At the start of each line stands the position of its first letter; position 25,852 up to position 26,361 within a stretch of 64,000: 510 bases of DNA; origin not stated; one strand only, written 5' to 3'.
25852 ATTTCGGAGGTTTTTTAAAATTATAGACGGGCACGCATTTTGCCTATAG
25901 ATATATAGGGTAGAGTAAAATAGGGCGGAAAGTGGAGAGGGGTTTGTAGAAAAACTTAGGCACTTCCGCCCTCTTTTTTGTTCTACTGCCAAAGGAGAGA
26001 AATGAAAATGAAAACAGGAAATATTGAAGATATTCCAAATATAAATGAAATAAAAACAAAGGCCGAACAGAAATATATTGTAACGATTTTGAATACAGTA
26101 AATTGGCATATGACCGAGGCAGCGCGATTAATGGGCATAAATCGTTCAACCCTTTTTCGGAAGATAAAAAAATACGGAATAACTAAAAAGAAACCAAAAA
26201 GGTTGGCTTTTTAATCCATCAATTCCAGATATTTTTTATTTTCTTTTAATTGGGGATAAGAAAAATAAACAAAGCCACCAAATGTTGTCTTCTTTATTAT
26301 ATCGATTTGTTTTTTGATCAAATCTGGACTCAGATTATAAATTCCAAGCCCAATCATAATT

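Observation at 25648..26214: Regulatory island with LuxO/NtrC-like TTGCA-N4-TGCAA palindromes, a sigma-54 promoter and a ~75-nt hairpin-terminated transcript: candidate sigma-54-dependent sRNA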

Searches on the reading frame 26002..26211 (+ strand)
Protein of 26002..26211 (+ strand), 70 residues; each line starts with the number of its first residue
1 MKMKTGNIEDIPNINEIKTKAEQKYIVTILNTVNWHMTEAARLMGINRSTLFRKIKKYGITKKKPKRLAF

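Call 9: search_protein_families(library=pfam, proteins=[window:26002-26211:+], max_evalue=0.01)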
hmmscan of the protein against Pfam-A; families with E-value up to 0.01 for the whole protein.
window:26002-26211:+ (70 aa): 2 families
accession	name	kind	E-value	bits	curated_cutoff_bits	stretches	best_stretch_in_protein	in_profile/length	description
PF02954.25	HTH_8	-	2.6e-12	46.7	22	1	21-58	5-42/42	Bacterial regulatory protein, Fis family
PF13518.12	HTH_28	-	0.0094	16.5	25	0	36-58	14-36/52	Helix-turn-helix domain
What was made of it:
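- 26002..26214 (+): Small Fis-type HTH gene (70 aa, or 68 aa from 26008). It encodes a DNA-binding domain only. Pfam HTH_8, E = 2.6e-12 (call 9).
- Checked: The downstream ORF (26002-26214) is a Pfam HTH_8 protein, E = 2.6e-12 (call 9).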

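Call 11: find_homologous_proteins(query=window:26002-26211:+, max_evalue=0.001)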
Query window:26002-26211:+ (70 aa): 11 proteins with E <= 0.001 among 11 candidates.
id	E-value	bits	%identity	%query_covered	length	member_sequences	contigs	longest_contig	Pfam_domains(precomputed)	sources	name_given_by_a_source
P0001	5.8e-37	142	100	97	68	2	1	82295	PF02954.26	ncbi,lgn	-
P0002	9.2e-32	125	88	97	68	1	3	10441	PF02954.26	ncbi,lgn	-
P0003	2.4e-26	108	82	89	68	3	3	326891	PF02954.26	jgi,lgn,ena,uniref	uniref:DNA binding HTH domain-containing protein n=1 Tax=candidate division WOR-3 bacterium TaxID=20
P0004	2.5e-25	105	75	97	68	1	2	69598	PF02954.26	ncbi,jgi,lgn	-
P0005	1.3e-23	100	86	80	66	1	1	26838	PF02954.26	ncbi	-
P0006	7.5e-22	94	82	79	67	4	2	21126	PF02954.26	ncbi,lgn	ncbi:MAG: helix-turn-helix domain-containing protein [candidate division WOR-3 bacterium]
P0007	8.3e-22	94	75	84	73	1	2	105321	PF02954.26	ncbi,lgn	-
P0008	3.6e-20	89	71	84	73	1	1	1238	PF02954.26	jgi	jgi:transcriptional regulator of acetoin/glycerol metabolism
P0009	6.0e-20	88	76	79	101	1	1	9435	PF02954.26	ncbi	ncbi:MAG: helix-turn-helix domain-containing protein [bacterium]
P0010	3.4e-19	86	62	97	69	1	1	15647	PF02954.26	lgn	-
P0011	4.2e-19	85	73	80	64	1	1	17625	PF02954.26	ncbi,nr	ncbi:MAG: hypothetical protein N3A65_07005 [candidate division WOR-3 bacterium]|nr:hypothetical prot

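Call 12: find_encoding_contigs(protein=P0002, flank=6000, max_places=3)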
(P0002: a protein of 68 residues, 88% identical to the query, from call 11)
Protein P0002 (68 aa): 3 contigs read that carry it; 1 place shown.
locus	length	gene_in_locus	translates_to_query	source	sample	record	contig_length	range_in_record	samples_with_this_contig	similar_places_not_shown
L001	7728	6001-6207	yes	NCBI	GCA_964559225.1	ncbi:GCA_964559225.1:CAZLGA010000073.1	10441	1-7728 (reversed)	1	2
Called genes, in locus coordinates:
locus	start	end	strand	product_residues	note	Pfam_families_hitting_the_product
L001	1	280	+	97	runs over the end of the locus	PF00203:Ribosomal_S19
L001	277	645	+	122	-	PF00237:Ribosomal_L22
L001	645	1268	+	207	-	PF14955:MRP-S24 (weak), PF07650:KH_2, PF05316:VAR1 (faint), PF00189:Ribosomal_S3_C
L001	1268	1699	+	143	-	PF00252:Ribosomal_L16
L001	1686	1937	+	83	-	PF00831:Ribosomal_L29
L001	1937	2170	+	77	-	PF00366:Ribosomal_S17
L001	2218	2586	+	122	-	PF00238:Ribosomal_L14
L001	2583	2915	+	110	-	PF00467:KOW (weak), PF17136:ribosomal_L24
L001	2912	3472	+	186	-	PF00281:Ribosomal_L5, PF00673:Ribosomal_L5_C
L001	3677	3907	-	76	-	-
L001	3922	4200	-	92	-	-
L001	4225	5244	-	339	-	PF01364:Peptidase_C25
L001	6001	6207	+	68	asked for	PF02954:HTH_8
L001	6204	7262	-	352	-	PF02638:GHL10, PF13200:DUF4015 (weak), PF13199:Glyco_hydro_66, PF00704:Glyco_hydro_18 (weak)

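Call 13: find_encoding_contigs(protein=P0003, flank=6000, max_places=3)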
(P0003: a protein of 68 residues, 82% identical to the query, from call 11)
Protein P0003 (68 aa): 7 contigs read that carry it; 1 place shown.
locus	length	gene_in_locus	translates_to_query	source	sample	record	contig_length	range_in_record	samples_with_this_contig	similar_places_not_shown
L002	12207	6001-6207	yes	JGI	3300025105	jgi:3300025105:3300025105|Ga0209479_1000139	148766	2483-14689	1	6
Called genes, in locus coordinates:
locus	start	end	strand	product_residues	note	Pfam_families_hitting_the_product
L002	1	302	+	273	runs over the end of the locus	PF00181:Ribosomal_L2_N, PF03947:Ribosomal_L2_C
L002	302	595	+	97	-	PF00203:Ribosomal_S19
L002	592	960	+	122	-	PF00237:Ribosomal_L22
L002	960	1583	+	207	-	PF14955:MRP-S24 (weak), PF07650:KH_2, PF05316:VAR1 (faint), PF00189:Ribosomal_S3_C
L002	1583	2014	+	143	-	PF00252:Ribosomal_L16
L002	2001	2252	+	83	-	PF00831:Ribosomal_L29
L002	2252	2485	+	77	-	PF00366:Ribosomal_S17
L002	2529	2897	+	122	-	PF00238:Ribosomal_L14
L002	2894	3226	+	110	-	PF00467:KOW, PF17136:ribosomal_L24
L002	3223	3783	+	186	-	PF00281:Ribosomal_L5, PF00673:Ribosomal_L5_C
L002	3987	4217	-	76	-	-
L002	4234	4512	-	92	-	-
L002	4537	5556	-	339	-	PF01364:Peptidase_C25 (weak)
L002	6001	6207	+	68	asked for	PF02954:HTH_8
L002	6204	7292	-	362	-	PF02638:GHL10, PF14871:GHL6 (weak), PF13199:Glyco_hydro_66 (weak), PF00704:Glyco_hydro_18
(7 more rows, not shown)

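Call 14: find_encoding_contigs(protein=P0004, flank=6000, max_places=3)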
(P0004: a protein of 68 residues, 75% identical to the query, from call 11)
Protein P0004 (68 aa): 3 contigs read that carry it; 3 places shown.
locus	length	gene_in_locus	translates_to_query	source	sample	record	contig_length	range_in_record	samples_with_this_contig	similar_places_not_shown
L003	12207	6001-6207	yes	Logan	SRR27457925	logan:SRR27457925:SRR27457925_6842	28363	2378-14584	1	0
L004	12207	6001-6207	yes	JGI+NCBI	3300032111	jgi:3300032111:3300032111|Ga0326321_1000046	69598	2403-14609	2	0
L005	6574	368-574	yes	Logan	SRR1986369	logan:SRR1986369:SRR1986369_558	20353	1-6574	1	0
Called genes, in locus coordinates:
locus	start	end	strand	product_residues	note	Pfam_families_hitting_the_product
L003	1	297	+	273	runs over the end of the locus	PF00181:Ribosomal_L2_N, PF03947:Ribosomal_L2_C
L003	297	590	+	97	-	PF00203:Ribosomal_S19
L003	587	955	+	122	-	PF00237:Ribosomal_L22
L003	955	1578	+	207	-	PF14955:MRP-S24 (weak), PF07650:KH_2, PF00189:Ribosomal_S3_C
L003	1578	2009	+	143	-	PF00252:Ribosomal_L16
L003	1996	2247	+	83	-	PF00831:Ribosomal_L29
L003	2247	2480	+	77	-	PF00366:Ribosomal_S17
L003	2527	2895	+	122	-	PF00238:Ribosomal_L14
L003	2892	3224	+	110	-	PF00467:KOW, PF17136:ribosomal_L24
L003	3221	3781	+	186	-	PF00281:Ribosomal_L5, PF00673:Ribosomal_L5_C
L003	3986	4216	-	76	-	-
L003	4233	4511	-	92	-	-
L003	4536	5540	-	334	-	PF01364:Peptidase_C25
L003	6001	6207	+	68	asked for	PF02954:HTH_8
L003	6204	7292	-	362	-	PF02638:GHL10, PF13200:DUF4015 (faint), PF14871:GHL6 (faint), PF13199:Glyco_hydro_66 (weak), PF00704:Glyco_hydro_18 (weak)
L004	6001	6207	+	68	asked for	PF02954:HTH_8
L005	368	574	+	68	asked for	PF02954:HTH_8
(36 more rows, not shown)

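Call 15: find_encoding_contigs(protein=P0005, flank=6000, max_places=2)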
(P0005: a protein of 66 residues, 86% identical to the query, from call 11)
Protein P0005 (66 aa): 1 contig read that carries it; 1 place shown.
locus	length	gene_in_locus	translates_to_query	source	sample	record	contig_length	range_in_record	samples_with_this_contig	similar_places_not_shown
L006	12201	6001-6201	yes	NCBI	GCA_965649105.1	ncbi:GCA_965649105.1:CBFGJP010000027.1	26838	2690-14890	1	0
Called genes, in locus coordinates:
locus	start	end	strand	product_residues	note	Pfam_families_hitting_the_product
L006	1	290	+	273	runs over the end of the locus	PF00181:Ribosomal_L2_N, PF03947:Ribosomal_L2_C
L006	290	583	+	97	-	PF00203:Ribosomal_S19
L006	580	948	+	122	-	PF00237:Ribosomal_L22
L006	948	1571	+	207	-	PF14955:MRP-S24 (weak), PF07650:KH_2, PF05316:VAR1 (faint), PF00189:Ribosomal_S3_C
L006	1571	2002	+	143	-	PF00252:Ribosomal_L16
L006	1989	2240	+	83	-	PF00831:Ribosomal_L29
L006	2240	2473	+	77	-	PF00366:Ribosomal_S17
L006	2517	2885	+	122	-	PF00238:Ribosomal_L14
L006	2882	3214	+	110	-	PF00467:KOW (weak), PF17136:ribosomal_L24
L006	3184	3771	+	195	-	PF00281:Ribosomal_L5, PF00673:Ribosomal_L5_C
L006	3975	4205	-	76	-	-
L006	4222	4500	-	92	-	-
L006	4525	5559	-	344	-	PF01364:Peptidase_C25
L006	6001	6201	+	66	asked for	PF02954:HTH_8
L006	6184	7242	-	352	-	PF02638:GHL10, PF13200:DUF4015 (weak), PF13199:Glyco_hydro_66 (weak), PF00704:Glyco_hydro_18 (faint)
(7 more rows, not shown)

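Call 16: find_encoding_contigs(protein=P0006, flank=6000, max_places=2)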
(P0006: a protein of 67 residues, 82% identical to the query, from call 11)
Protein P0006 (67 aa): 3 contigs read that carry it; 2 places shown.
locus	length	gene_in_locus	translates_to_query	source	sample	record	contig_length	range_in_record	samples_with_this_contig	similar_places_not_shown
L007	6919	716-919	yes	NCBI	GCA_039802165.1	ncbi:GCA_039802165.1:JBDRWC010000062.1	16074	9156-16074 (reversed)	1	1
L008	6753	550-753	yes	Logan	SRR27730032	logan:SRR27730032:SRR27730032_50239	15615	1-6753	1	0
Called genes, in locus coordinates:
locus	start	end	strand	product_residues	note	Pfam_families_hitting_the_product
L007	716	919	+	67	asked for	PF02954:HTH_8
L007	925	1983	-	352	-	PF02638:GHL10, PF13199:Glyco_hydro_66 (weak), PF13200:DUF4015 (faint)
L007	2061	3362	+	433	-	PF13487:HD_5, PF01966:HD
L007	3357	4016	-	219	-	PF00005:ABC_tran, PF02463:SMC_N (faint), PF13304:AAA_21 (weak)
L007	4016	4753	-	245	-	PF02361:CbiQ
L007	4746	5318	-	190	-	PF27549:HI_1622_C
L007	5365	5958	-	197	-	PF01891:CbiM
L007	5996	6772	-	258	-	PF10670:DUF4198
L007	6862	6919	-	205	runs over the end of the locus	-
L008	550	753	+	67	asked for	PF02954:HTH_8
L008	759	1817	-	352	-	PF02638:GHL10, PF13199:Glyco_hydro_66 (weak), PF13200:DUF4015 (faint)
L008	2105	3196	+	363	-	PF13487:HD_5, PF01966:HD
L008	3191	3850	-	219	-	PF00005:ABC_tran, PF02463:SMC_N (faint), PF13304:AAA_21 (weak)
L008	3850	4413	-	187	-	PF02361:CbiQ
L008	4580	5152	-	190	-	PF27549:HI_1622_C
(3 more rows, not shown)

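Call 17: find_encoding_contigs(protein=P0007, flank=6000, max_places=2)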
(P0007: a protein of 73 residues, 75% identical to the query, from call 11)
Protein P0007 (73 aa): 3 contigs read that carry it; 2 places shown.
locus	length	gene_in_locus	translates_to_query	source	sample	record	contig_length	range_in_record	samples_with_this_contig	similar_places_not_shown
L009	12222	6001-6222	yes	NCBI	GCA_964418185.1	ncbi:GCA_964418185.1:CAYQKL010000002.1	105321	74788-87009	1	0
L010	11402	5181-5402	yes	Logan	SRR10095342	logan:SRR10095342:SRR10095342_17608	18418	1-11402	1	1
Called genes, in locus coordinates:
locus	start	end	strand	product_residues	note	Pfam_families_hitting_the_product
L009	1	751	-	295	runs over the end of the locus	PF00763:THF_DHG_CYH, PF02882:THF_DHG_CYH_C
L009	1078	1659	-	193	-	PF13367:PrsW-protease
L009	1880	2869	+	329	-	PF00579:tRNA-synt_1b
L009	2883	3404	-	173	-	PF02357:NusG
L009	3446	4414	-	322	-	PF01073:3Beta_HSD, PF01370:Epimerase, PF02719:Polysacc_synt_2 (weak), PF04321:RmlD_sub_bind, PF05368:NmrA (weak), PF13460:NAD_binding_10, PF16363:GDP_Man_Dehyd, PF07993:NAD_binding_4 (weak)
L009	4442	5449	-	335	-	PF19572:PorV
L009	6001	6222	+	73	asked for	PF02954:HTH_8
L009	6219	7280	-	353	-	PF02638:GHL10, PF00704:Glyco_hydro_18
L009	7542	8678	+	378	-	PF13487:HD_5, PF01966:HD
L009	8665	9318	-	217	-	PF00005:ABC_tran, PF02463:SMC_N, PF13304:AAA_21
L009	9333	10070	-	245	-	PF02361:CbiQ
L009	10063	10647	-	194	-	PF27549:HI_1622_C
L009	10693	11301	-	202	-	PF01891:CbiM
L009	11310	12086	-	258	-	PF10670:DUF4198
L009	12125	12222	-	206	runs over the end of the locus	-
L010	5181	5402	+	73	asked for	PF02954:HTH_8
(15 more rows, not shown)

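Call 18: find_encoding_contigs(protein=P0009, flank=6000, max_places=2)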
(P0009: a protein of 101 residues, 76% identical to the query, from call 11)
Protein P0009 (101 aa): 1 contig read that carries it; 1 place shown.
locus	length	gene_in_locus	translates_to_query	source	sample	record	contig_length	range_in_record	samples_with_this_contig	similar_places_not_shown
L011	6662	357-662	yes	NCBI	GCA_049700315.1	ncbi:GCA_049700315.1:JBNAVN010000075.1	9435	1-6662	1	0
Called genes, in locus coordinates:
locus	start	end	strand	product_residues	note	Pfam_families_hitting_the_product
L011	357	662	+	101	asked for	PF02954:HTH_8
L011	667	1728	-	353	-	PF02638:GHL10, PF13200:DUF4015 (faint), PF13199:Glyco_hydro_66 (weak), PF00704:Glyco_hydro_18 (weak)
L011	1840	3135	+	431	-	PF13487:HD_5, PF01966:HD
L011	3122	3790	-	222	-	PF00005:ABC_tran, PF02463:SMC_N, PF13304:AAA_21 (weak)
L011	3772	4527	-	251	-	PF02361:CbiQ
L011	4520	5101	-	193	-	PF27549:HI_1622_C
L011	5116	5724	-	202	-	PF01891:CbiM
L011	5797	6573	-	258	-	PF10670:DUF4198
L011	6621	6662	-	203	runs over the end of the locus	-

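Call 19: find_encoding_contigs(protein=P0010, flank=6000, max_places=2)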
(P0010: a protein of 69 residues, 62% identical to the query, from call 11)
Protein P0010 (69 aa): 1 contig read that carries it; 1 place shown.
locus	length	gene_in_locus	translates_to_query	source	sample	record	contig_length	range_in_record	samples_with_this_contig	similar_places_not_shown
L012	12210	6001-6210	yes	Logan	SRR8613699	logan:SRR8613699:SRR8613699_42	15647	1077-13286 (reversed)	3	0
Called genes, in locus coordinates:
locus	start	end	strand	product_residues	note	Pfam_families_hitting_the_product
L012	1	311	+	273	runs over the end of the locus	PF00181:Ribosomal_L2_N, PF03947:Ribosomal_L2_C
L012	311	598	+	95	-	PF00203:Ribosomal_S19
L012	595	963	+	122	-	PF00237:Ribosomal_L22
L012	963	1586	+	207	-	PF14955:MRP-S24 (weak), PF07650:KH_2, PF05316:VAR1 (faint), PF00189:Ribosomal_S3_C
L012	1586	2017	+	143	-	PF00252:Ribosomal_L16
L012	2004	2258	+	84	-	PF00831:Ribosomal_L29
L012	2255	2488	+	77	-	PF00366:Ribosomal_S17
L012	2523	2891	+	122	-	PF00238:Ribosomal_L14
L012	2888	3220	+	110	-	PF00467:KOW (weak), PF17136:ribosomal_L24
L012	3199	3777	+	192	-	PF00281:Ribosomal_L5, PF00673:Ribosomal_L5_C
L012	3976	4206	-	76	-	-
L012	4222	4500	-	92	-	-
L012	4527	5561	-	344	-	PF01364:Peptidase_C25 (weak)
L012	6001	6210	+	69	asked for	PF02954:HTH_8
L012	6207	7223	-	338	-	PF02638:GHL10, PF13200:DUF4015 (weak), PF00704:Glyco_hydro_18 (faint), PF13199:Glyco_hydro_66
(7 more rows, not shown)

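Call 20: find_encoding_contigs(protein=P0011, flank=6000, max_places=2)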
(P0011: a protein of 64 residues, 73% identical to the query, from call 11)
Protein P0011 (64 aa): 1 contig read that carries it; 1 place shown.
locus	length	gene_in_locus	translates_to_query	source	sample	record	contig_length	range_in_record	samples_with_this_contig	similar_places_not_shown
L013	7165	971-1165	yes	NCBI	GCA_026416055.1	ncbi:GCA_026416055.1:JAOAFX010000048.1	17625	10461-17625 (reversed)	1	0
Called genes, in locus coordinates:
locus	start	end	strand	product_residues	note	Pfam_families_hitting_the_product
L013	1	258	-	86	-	PF00009:GTP_EFTU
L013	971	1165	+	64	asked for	PF02954:HTH_8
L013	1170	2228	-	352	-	PF02638:GHL10, PF13200:DUF4015 (faint), PF14871:GHL6 (faint), PF13199:Glyco_hydro_66 (weak)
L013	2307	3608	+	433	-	PF13487:HD_5, PF01966:HD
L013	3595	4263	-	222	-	PF00005:ABC_tran, PF02463:SMC_N, PF13304:AAA_21 (faint)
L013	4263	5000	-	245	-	PF02361:CbiQ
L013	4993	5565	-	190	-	PF27549:HI_1622_C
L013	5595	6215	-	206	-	PF01891:CbiM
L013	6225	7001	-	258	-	PF10670:DUF4198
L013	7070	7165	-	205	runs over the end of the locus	-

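Call 24: find_encoding_contigs(protein=P0008, flank=6000, max_places=2)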
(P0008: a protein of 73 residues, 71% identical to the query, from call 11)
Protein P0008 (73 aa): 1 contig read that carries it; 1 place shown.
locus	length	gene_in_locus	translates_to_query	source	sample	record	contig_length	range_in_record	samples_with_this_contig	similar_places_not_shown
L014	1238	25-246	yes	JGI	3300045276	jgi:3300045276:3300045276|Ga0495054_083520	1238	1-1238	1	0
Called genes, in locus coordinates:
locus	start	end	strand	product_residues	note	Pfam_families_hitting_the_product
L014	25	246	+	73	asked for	PF02954:HTH_8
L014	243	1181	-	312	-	PF02638:GHL10, PF00704:Glyco_hydro_18 (weak)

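Call 26: search_solved_structures(query=window:26002-26211:+, max_evalue=1, show_alignments=2)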
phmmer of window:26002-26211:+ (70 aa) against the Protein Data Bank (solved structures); distinct sequences matched with E-value up to 1: 21.
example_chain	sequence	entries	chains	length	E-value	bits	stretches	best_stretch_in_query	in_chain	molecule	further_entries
4fis_A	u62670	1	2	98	8.4e-06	29.3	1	9-60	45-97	FACTOR FOR INVERSION STIMULATION (FIS)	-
1fip_A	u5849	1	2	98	1.2e-05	28.8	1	9-60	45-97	FACTOR FOR INVERSION STIMULATION (FIS)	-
1ety_A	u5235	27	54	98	1.2e-05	28.8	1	9-60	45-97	FACTOR FOR INVERSION STIMULATION | FACTOR FOR INVERSION STIMULATION (FIS) | DNA-binding protein fis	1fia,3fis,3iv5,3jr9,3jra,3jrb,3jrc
1f36_A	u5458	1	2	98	1.2e-05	28.8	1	9-60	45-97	FIS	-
1etv_A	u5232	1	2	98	1.6e-05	28.3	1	9-60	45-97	FACTOR FOR INVERSION STIMULATION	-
1etx_A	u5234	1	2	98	1.6e-05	28.3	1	9-60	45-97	FACTOR FOR INVERSION STIMULATION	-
1etq_A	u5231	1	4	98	2.2e-05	28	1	9-60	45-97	FACTOR FOR INVERSION STIMULATION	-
1etk_A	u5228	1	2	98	2.2e-05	27.9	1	9-60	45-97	FACTOR FOR INVERSION STIMULATION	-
1etw_A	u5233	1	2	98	2.2e-05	27.9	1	9-60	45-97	FACTOR FOR INVERSION STIMULATION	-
1eto_A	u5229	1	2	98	2.9e-05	27.5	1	9-60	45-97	FACTOR FOR INVERSION STIMULATION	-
6m10_A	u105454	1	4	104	4.9e-05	26.8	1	15-60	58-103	Putative Fis-like DNA-binding protein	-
4l5e_A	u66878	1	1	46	0.00043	23.9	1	20-60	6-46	Transcriptional regulator (NtrC family)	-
4l4u_A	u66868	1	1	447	0.0011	22.5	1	11-60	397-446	Transcriptional regulator (NtrC family)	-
7vbs_A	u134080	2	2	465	0.0021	21.7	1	22-66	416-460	Sigma-54 dependent trancsriptional regulator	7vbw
2m8g_X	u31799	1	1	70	0.0037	20.9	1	10-64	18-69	Transcriptional regulator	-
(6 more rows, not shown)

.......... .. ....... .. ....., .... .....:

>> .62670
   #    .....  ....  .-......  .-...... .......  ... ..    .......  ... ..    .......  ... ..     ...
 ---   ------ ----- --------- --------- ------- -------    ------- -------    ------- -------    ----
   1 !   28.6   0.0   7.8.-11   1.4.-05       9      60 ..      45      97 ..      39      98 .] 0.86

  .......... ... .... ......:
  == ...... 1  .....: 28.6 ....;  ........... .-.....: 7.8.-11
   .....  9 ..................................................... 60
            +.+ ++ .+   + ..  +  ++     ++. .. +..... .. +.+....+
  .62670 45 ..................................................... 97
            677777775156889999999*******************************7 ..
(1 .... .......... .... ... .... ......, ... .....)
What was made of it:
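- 26002..26214 (+): It aligns to Fis residues 45-97 and to NtrC-family DNA-binding domains (call 26).
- On Fis (factor for inversion stimulation): It aligns to Fis 45-97 with E = 8e-6 (call 26).
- Closest known: Fis and small Fis-like proteins. Same: The best solved-structure matches are Fis 45-97 (call 26).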

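Call 36: find_related_loci(query=A3, collection=metagenome_contigs, flank=3000)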
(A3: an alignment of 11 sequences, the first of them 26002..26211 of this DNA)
Query A3 (70 aa) in metagenome_contigs; peptide patterns used: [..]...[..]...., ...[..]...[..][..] (x = any residue, [..] = any of these).
32 stretches matched a pattern; 14 encode a relative of the query (tblastn E <= 1e-3); 14 distinct loci.
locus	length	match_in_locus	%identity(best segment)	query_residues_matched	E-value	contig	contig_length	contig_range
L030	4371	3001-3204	88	3-70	6e-38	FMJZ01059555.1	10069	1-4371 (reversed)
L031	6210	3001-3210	77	1-70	8e-33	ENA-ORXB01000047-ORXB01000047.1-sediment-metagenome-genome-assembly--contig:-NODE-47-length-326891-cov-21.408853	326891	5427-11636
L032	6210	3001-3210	76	1-70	2e-32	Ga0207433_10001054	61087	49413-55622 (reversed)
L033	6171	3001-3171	68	7-63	2e-26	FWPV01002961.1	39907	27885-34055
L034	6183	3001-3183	66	10-70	4e-25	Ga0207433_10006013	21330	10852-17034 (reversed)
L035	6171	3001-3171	68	7-63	6e-25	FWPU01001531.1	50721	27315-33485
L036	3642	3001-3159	47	11-63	3e-14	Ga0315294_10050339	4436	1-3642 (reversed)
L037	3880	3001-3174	40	4-60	2e-8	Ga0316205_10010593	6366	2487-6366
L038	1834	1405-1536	45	18-61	2e-8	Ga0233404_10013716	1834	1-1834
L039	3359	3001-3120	45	21-60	1e-7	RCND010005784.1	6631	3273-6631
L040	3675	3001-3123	44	22-62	3e-7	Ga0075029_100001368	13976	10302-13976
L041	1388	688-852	36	10-65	4e-7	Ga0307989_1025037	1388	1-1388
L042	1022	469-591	44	22-62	4e-7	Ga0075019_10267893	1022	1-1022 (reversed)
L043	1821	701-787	52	37-65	9e-5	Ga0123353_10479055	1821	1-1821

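Call 45: find_homologous_proteins(query=A3, max_evalue=0.001)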
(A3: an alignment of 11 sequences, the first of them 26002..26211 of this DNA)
Query A3 (11 sequences) (70 aa, profile of the alignment): 85 proteins with E <= 0.001 among 4021 candidates.
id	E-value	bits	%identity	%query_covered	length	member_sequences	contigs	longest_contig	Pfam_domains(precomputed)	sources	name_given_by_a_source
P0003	3.0e-37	144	82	89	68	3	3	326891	PF02954.26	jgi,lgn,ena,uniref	uniref:DNA binding HTH domain-containing protein n=1 Tax=candidate division WOR-3 bacterium TaxID=20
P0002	3.6e-36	140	88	97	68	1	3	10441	PF02954.26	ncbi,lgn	-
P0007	4.6e-36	140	75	84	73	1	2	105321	PF02954.26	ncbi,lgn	-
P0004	5.1e-36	140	75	97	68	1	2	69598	PF02954.26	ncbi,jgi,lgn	-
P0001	1.9e-35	138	100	97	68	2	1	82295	PF02954.26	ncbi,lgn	-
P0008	4.0e-35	137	71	84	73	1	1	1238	PF02954.26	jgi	jgi:transcriptional regulator of acetoin/glycerol metabolism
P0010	1.6e-33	132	62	97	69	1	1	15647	PF02954.26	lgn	-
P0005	4.1e-33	130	86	80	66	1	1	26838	PF02954.26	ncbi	-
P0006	4.3e-33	130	82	79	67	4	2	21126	PF02954.26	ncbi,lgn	ncbi:MAG: helix-turn-helix domain-containing protein [candidate division WOR-3 bacterium]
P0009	6.5e-33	130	76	79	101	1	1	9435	PF02954.26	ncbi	ncbi:MAG: helix-turn-helix domain-containing protein [bacterium]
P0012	1.8e-32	128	74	87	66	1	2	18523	PF02954.26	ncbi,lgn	ncbi:MAG: helix-turn-helix domain-containing protein [candidate division WOR-3 bacterium]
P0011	3.0e-32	128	73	80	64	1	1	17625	PF02954.26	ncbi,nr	ncbi:MAG: hypothetical protein N3A65_07005 [candidate division WOR-3 bacterium]|nr:hypothetical prot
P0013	6.0e-31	124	68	81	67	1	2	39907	PF02954.26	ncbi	-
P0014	2.7e-30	121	68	81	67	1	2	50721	PF02954.26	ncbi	-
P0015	9.6e-29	116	75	79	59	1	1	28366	PF02954.26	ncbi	ncbi:MAG: helix-turn-helix domain-containing protein [bacterium]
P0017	1.9e-28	116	75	79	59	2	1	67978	PF02954.26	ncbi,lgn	-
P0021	1.5e-19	87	59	73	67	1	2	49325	PF02954.26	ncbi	ncbi:MAG: helix-turn-helix domain-containing protein [candidate division WOR-3 bacterium]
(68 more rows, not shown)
